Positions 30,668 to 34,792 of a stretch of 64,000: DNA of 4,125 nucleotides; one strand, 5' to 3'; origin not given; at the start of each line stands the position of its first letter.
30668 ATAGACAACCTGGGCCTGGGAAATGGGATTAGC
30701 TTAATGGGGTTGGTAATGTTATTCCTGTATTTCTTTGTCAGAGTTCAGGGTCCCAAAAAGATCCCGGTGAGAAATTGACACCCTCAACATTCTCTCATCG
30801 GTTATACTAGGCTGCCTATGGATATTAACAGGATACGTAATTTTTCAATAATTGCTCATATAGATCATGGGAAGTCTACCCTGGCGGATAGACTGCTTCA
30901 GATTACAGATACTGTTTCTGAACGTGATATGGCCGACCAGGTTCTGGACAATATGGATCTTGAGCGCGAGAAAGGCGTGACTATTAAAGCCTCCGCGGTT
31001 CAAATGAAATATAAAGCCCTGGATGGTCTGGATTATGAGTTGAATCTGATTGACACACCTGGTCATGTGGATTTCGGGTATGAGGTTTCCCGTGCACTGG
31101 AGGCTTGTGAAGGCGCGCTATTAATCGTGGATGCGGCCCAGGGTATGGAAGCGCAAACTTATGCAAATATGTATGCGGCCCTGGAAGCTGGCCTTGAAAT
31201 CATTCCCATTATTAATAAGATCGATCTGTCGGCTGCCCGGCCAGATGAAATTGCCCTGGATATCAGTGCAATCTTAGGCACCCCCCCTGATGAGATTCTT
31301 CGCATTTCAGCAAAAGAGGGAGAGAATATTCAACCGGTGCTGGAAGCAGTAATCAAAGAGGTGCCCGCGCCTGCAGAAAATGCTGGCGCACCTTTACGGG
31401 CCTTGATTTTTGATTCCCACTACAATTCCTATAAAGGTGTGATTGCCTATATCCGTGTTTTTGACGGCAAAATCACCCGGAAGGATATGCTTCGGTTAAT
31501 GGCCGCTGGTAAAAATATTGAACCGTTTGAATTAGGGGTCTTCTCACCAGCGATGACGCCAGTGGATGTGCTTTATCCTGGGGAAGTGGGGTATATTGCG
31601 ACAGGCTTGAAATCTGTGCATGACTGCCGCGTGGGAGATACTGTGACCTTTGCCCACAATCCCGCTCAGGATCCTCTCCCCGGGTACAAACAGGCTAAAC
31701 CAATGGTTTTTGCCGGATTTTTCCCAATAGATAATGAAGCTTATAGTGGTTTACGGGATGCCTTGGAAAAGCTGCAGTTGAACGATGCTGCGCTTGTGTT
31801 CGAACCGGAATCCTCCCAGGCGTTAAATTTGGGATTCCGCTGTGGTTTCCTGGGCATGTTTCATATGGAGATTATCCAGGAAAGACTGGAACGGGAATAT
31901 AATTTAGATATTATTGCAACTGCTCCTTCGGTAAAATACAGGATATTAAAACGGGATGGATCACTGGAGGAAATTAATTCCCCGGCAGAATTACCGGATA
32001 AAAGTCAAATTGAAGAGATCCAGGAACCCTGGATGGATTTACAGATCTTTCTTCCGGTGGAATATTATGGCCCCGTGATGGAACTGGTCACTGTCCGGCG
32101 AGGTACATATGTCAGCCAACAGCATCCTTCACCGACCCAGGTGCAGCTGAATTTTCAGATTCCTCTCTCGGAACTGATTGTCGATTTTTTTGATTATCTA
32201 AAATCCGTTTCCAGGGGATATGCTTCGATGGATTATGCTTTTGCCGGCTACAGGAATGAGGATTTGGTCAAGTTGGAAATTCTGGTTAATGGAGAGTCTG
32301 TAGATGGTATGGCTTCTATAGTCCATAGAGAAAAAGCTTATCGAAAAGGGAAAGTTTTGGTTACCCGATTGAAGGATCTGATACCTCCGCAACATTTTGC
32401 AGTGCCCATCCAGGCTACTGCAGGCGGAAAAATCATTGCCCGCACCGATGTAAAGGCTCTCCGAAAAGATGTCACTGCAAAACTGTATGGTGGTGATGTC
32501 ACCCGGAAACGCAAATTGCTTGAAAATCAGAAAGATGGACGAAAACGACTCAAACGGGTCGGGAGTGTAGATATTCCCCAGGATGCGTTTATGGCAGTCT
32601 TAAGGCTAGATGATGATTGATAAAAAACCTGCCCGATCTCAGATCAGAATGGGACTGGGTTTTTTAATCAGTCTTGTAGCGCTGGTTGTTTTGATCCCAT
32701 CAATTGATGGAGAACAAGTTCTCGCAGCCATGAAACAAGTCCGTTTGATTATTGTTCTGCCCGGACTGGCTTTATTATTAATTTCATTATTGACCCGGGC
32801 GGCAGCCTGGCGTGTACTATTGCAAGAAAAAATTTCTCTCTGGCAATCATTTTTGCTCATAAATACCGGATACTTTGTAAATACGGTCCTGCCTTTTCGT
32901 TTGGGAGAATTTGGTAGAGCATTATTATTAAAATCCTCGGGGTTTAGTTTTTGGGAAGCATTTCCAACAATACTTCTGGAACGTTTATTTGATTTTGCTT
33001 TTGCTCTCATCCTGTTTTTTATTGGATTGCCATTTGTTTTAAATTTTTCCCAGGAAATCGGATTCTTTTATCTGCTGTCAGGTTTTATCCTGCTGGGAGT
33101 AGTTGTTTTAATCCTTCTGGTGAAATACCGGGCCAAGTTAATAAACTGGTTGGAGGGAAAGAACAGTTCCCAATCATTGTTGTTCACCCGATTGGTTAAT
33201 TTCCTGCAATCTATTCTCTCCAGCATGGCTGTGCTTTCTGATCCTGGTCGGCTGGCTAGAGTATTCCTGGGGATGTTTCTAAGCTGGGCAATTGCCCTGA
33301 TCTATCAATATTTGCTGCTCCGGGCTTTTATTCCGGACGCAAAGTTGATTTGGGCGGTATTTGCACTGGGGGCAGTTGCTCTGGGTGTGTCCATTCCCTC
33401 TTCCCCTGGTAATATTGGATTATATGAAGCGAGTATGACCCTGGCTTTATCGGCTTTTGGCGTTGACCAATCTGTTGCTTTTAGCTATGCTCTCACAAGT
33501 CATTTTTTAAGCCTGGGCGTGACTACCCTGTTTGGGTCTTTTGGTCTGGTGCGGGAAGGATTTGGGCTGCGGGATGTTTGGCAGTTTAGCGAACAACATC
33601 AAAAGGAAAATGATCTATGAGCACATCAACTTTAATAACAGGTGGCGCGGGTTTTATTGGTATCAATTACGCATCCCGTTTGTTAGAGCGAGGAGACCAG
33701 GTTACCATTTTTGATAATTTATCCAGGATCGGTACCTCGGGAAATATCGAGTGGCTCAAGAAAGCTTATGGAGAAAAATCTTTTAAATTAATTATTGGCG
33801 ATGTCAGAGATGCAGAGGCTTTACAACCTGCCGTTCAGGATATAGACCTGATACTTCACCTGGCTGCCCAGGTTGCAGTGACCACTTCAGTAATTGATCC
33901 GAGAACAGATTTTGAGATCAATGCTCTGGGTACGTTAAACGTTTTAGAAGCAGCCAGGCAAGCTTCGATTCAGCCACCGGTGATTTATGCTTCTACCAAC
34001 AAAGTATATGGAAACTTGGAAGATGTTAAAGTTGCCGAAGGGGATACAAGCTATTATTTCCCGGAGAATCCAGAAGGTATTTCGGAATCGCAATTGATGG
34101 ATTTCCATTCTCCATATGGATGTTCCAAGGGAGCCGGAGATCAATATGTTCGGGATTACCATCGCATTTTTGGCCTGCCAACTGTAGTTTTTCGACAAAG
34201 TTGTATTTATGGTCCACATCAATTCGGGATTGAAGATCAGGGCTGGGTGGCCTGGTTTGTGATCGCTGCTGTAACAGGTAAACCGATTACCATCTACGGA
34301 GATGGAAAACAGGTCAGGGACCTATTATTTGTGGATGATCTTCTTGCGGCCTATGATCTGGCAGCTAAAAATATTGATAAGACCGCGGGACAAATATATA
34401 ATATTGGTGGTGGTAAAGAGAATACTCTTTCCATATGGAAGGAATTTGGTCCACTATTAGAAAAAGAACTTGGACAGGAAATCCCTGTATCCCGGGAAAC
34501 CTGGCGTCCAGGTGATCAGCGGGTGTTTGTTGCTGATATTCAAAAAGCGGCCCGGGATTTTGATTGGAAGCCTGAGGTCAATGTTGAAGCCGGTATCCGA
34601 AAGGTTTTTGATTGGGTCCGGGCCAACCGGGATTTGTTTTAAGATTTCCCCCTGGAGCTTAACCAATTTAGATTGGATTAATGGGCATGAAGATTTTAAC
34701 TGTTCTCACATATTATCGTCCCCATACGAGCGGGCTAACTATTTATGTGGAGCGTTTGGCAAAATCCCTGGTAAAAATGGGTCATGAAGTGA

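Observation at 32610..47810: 15-kb operon-like block built around four giant GT-C-like / Chlor_Arch_YYY membrane proteins: candidate uncharacterised envelope-glycan assembly system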

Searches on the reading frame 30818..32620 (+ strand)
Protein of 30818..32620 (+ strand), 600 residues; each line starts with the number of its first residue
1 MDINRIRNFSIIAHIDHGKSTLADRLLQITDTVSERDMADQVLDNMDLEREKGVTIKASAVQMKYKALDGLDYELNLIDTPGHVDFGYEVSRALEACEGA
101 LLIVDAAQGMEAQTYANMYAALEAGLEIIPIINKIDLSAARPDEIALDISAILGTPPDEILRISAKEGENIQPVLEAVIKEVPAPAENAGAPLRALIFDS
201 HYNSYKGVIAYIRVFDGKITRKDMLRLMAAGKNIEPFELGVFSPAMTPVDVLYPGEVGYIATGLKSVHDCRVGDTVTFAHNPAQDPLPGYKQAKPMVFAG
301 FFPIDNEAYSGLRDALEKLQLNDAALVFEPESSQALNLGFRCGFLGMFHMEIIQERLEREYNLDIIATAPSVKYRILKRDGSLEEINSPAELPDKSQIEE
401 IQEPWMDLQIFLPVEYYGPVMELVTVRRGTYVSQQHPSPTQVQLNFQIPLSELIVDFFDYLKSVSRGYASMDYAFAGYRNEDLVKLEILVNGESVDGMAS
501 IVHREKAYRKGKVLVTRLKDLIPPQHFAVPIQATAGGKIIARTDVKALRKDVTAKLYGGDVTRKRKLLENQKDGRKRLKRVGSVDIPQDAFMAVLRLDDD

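Call 3: search_protein_families(library=pfam, proteins=[window:30818-32620:+], max_evalue=0.01)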
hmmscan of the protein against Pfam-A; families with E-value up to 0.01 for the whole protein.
window:30818-32620:+ (600 aa): 9 families
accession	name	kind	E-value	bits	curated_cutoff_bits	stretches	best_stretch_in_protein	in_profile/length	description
PF00009.33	GTP_EFTU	-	3e-53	180.7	26.5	1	5-183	2-187/188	Elongation factor Tu GTP binding domain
PF06421.17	LepA_C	-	5e-45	152.5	29.7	1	490-596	1-107/107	GTP-binding protein LepA C-terminus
PF00679.30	EFG_C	-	6.4e-19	68.2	27.9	1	401-486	2-86/89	Elongation factor G C-terminus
PF03144.31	GTP_EFTU_D2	-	1.5e-09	38.6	30.3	1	207-277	1-73/73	Elongation factor Tu domain 2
PF22042.2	EF-G_D2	-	0.00016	22.2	27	1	192-261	1-69/84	Elongation factor G domain 2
PF16658.11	RF3_C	-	0.00044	20.5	40.1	1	295-373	9-84/132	Class II release factor RF3, C-terminal domain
PF10662.15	PduV-EutP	-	0.00053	20.2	21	1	59-176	22-139/143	Ethanolamine utilisation - propanediol utilisation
PF01926.29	MMR_HSR1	-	0.0008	19.9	21.9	1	17-133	10-112/113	50S ribosome-binding GTPase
PF14492.12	EFG_III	-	0.0024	18.3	27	1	294-366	3-72/75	Elongation Factor G, domain III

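Call 4: search_protein_families(library=ncbifam, proteins=[window:30818-32620:+], max_evalue=0.01)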
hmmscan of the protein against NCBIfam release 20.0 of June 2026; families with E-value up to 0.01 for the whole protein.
window:30818-32620:+ (600 aa): 40 families (the best 25 are shown)
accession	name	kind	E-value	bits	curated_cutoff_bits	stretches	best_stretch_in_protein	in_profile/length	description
TIGR01393.1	lepA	equivalog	9.6e-275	912.6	533.9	1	5-597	2-594/595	translation elongation factor 4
TIGR01394.1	TypA_BipA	equivalog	1.7e-61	208.2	757.3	2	6-295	1-301/594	translational GTPase TypA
NF012153.1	tet_protect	equivalog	1.3e-49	169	775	2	8-153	2-145/614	tetracycline resistance ribosomal protection protein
NF009381.0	PRK12740.1-5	subfamily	1.7e-45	155.7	583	3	2-174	5-174/692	elongation factor G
TIGR00484.1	EF-G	equivalog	2.6e-45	154.8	659.4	3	1-157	5-159/691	elongation factor G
NF007583.0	PRK10218.1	equivalog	4.1e-40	137.4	1260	1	3-230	2-242/607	ribosome-dependent GTPase TypA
NF000120.3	47473_otr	exception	4e-39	134.7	900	2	8-153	4-147/608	tetracycline resistance ribosomal protection protein Otr(A)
TIGR00490.1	aEF-2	equivalog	2.1e-38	132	738.45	2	3-136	16-149/720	elongation factor EF-2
NF001964.0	PRK00741.1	equivalog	3.6e-38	131.3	473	2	2-154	8-162/529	peptide chain release factor 3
NF009891.0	PRK13351.1-1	equivalog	9.1e-37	127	597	3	3-145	6-146/681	elongation factor G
NF033148.1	tet_protect_M_W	exception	2.9e-34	118.4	1100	2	5-146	2-141/639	TetM/TetW/TetO/TetS family tetracycline resistance ribosomal protection protein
TIGR00503.1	prfC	equivalog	2.1e-31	109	466.95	2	2-153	7-160/527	peptide chain release factor 3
NF012155.1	tet_protect_M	exception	2.5e-26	92.1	1420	2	5-139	2-134/639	tetracycline resistance ribosomal protection protein Tet(M)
NF009379.0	PRK12740.1-3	equivalog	2.3e-25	89.3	513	2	5-145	7-145/674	elongation factor G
NF012154.0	tet_protect_Q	exception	5.3e-25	87.8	1425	1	6-153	3-148/638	tetracycline resistance ribosomal protection protein Tet(Q)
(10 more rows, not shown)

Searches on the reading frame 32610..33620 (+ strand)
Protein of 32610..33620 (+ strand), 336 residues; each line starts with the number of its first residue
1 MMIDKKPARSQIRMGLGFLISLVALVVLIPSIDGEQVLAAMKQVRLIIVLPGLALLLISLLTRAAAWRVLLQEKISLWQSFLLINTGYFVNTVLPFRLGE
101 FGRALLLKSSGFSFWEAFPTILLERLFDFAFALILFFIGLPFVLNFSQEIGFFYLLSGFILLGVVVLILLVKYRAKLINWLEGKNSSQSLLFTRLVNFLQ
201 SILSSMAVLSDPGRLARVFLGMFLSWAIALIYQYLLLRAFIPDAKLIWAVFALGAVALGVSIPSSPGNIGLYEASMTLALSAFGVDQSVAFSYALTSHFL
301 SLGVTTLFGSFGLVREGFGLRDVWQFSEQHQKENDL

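Call 3: search_protein_families(library=pfam, proteins=[window:32610-33620:+], max_evalue=0.01)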
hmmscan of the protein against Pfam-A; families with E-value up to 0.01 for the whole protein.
window:32610-33620:+ (336 aa): 1 family
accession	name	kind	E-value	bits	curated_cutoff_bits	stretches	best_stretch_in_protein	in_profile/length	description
PF03706.18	LPG_synthase_TM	-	1.3e-47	163.2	33.4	1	16-309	3-302/302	Lysylphosphatidylglycerol synthase TM region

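Call 4: search_protein_families(library=ncbifam, proteins=[window:32610-33620:+], max_evalue=0.01)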
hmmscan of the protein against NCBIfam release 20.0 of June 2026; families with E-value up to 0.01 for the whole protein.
window:32610-33620:+ (336 aa): 1 family
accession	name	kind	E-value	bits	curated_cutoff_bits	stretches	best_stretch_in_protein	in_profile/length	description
TIGR00374.1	TIGR00374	subfamily_domain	4.8e-21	75.5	43.2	1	18-310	1-307/323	flippase-like domain-containing protein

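Call 72: find_related_loci(query=A3, collection=metagenome_contigs, flank=10000)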
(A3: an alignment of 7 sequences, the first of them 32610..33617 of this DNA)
Query A3 (336 aa) in metagenome_contigs; peptide patterns used: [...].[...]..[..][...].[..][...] (x = any residue, [..] = any of these).
421 stretches matched a pattern; 376 encode a relative of the query (tblastn E <= 1e-3); the best 80 are kept; 80 distinct loci.
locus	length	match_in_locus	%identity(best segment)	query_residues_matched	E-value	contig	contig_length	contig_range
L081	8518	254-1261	95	1-336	0e+0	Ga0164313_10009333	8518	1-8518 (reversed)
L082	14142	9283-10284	62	2-335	4e-136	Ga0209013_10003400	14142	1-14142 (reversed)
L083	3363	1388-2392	61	2-336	4e-137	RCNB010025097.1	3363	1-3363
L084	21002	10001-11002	61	2-335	1e-130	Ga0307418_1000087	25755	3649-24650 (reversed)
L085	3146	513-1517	59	2-336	4e-132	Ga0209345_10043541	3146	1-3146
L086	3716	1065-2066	60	2-335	1e-129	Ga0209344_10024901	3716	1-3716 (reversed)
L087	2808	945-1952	61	1-336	2e-131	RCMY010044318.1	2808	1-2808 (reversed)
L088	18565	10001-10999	59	2-334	2e-125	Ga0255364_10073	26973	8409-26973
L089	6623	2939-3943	59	2-336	2e-124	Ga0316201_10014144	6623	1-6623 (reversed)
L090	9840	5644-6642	59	2-334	1e-123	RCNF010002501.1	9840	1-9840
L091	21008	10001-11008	60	1-336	6e-123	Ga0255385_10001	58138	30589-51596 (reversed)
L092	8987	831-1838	60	1-336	5e-123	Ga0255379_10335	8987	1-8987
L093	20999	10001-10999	59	2-334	2e-122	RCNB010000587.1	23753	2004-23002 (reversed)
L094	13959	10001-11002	61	2-335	9e-123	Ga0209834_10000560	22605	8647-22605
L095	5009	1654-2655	60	2-335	4e-123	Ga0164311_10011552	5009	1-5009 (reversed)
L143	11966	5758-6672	38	33-336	6e-56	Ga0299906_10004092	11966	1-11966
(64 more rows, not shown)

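Call 102: search_protein_families(library=pfam, proteins=[L143:438-1352:-, L143:1575-2033:+, L143:2813-3355:-], max_evalue=0.001)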
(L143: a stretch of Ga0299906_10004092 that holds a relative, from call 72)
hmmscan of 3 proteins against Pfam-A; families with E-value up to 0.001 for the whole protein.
L143:438-1352:- (304 aa): 2 families
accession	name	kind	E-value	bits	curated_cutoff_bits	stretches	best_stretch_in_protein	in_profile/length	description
PF00990.26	GGDEF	-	8.5e-40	136.6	23.8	1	144-295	3-158/161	Diguanylate cyclase, GGDEF domain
PF00072.30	Response_reg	-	1.1e-19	71.1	30.2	1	12-113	1-99/111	Response regulator receiver domain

L143:1575-2033:+ (152 aa): 1 family
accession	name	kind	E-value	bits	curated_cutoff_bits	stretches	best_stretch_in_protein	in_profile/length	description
PF13687.11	DUF4153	-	0.00079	19.1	27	1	28-109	76-157/373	Domain of unknown function (DUF4153)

L143:2813-3355:- (180 aa): 0 families

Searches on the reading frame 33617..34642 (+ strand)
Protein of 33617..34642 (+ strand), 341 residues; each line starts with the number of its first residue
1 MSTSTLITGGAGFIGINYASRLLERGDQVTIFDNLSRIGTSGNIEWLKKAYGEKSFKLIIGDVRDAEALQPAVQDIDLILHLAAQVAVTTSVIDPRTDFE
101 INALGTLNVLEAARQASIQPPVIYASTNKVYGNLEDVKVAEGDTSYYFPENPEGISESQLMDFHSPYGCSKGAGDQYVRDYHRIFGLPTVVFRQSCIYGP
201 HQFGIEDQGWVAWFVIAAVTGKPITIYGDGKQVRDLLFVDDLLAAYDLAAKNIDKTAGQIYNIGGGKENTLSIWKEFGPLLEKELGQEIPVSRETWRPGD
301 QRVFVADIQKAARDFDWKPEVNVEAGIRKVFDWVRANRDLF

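Call 3: search_protein_families(library=pfam, proteins=[window:33617-34642:+], max_evalue=0.01)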
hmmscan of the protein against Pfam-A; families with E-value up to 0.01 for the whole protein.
window:33617-34642:+ (341 aa): 11 families
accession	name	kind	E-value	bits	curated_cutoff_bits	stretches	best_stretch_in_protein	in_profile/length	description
PF16363.11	GDP_Man_Dehyd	-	2.8e-55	188.6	27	1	6-329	1-331/332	GDP-mannose 4,6 dehydratase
PF01370.27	Epimerase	-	3.9e-51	174.2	20.9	1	6-264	2-240/240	NAD dependent epimerase/dehydratase family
PF01073.25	3Beta_HSD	-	1e-23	84.2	22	1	6-260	1-245/280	3-beta hydroxysteroid dehydrogenase/isomerase family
PF07993.18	NAD_binding_4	-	3.2e-18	66.2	20.1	1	7-241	1-253/258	Male sterility protein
PF02719.21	Polysacc_synt_2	-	1.5e-12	47.7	20.2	1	6-130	2-131/293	Polysaccharide biosynthesis protein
PF04321.23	RmlD_sub_bind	-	3.4e-10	39.9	27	1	5-201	3-155/287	RmlD substrate binding domain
PF13460.12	NAD_binding_10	-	0.00025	21.4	27.2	1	9-120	1-92/184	NAD(P)H-binding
PF00106.31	adh_short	-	0.00032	20.7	26.6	1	5-76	3-71/195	short chain dehydrogenase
PF08659.16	KR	-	0.0011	19.4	22.6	1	4-77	2-76/180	KR domain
PF00070.33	Pyr_redox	-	0.0036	18.2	22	1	10-39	6-35/82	Pyridine nucleotide-disulphide oxidoreductase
PF13450.12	NAD_binding_8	-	0.0082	16.8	21.9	0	10-40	3-33/68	NAD(P)-binding Rossmann-like domain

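Call 4: search_protein_families(library=ncbifam, proteins=[window:33617-34642:+], max_evalue=0.01)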
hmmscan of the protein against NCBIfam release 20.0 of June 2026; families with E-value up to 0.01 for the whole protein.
window:33617-34642:+ (341 aa): 48 families (the best 25 are shown)
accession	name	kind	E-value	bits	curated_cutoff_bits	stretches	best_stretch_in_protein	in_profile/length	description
TIGR01181.1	dTDP_gluc_dehyt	equivalog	9.5e-57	192.5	365.1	1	5-339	2-316/321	dTDP-glucose 4,6-dehydratase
NF007490.0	PRK10084.1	subfamily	1.8e-43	148.9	649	1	5-339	3-339/361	dTDP-glucose 4,6-dehydratase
TIGR01179.1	galE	equivalog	6.1e-43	146.9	262.3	1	6-338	3-329/332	UDP-glucose 4-epimerase GalE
TIGR04180.1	EDH_00030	hypoth_equivalog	5.4e-40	137.3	475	1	6-321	2-296/297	NAD-dependent 4,6-dehydratase LegB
NF007582.0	PRK10217.1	equivalog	5.8e-38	130.9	698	1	5-338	4-335/355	dTDP-glucose 4,6-dehydratase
NF007956.0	PRK10675.1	subfamily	3.4e-26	92.2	394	1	5-334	3-329/338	UDP-glucose 4-epimerase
TIGR02622.1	CDP_4_6_dhtase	equivalog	4.8e-25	88.4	278.45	1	4-335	6-331/352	CDP-glucose 4,6-dehydratase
NF011728.1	PRK15181.1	equivalog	5e-24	84.9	760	1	5-334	18-337/348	Vi polysaccharide biosynthesis UDP-N-acetylglucosaminuronic acid C-4 epimerase TviC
TIGR02197.1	heptose_epim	equivalog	1.3e-21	77.1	274.6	1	6-335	2-314/316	ADP-glyceromanno-heptose 6-epimerase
NF042422.1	oxyalk_red_OleD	equivalog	8.1e-19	68.2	580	1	5-268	3-236/329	2-alkyl-3-oxoalkanoate reductase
NF043036.1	ErythonDh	equivalog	1.3e-18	67.3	325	1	6-183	4-165/321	D-erythronate dehydrogenase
NF008872.0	PRK11908.1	equivalog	9.9e-18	64.3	294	1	5-336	4-337/349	bifunctional UDP-4-keto-pentose/UDP-xylose synthase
TIGR03466.1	HpnA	hypoth_equivalog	3.2e-17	62.4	367.65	1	4-201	2-174/327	hopanoid-associated sugar epimerase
TIGR03589.1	PseB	equivalog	3e-16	59.3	407.75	1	3-130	5-128/324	UDP-N-acetylglucosamine 4,6-dehydratase (inverting)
NF042423.1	oxyalk_red_Shew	equivalog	7.6e-15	54.8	580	1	4-261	10-236/331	2-alkyl-3-oxoalkanoate reductase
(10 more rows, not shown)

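Call 86: search_solved_structures(query=window:33617-34639:+, max_evalue=1e-20)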
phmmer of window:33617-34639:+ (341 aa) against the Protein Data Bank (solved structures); distinct sequences matched with E-value up to 1e-20: 47.
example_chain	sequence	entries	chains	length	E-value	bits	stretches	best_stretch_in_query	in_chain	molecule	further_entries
9rl0_E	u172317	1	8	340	6.7e-104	350.8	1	6-335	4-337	CDP-tyvelose 2-epimerase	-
1orr_A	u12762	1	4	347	1.1e-92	313.9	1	5-335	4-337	CDP-tyvelose-2-epimerase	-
2hun_A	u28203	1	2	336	1.1e-39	139.6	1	4-337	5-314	336aa long hypothetical dTDP-glucose 4,6-dehydratase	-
1g1a_A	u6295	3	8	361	4.3e-39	137.7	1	5-338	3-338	DTDP-D-GLUCOSE 4,6-DEHYDRATASE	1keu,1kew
6bi4_A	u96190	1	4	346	1.5e-38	135.9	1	4-339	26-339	dTDP-glucose 4,6-dehydratase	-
6bwl_A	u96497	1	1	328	5.9e-38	134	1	5-336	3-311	Pal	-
8du1_A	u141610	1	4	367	1.4e-37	132.7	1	5-339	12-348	dTDP-glucose 4,6-dehydratase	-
7ys8_A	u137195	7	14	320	5.6e-37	130.7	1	5-336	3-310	UDP-glucose 4-epimerase | UDP-glucose 4-epimerase along with EC 5.1.3.2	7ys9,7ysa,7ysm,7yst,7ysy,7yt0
4zrm_A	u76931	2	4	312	7.6e-37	130.3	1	5-335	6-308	UDP-glucose 4-epimerase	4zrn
6wjb_A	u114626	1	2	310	7.3e-36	127.1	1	5-330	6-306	NAD-dependent epimerase/dehydratase family protein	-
6wj9_A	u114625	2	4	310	3.4e-35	124.9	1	5-330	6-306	NAD-dependent epimerase/dehydratase family protein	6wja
8vr2_A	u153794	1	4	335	5.3e-35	124.2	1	5-338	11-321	NAD-dependent epimerase/dehydratase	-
2p5u_A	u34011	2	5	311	1.3e-34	123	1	5-335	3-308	UDP-glucose 4-epimerase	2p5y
1r6d_A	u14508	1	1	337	1.4e-34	122.9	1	5-339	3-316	TDP-glucose-4,6-dehydratase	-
1r66_A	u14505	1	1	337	7.1e-34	120.6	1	5-339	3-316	TDP-glucose-4,6-dehydratase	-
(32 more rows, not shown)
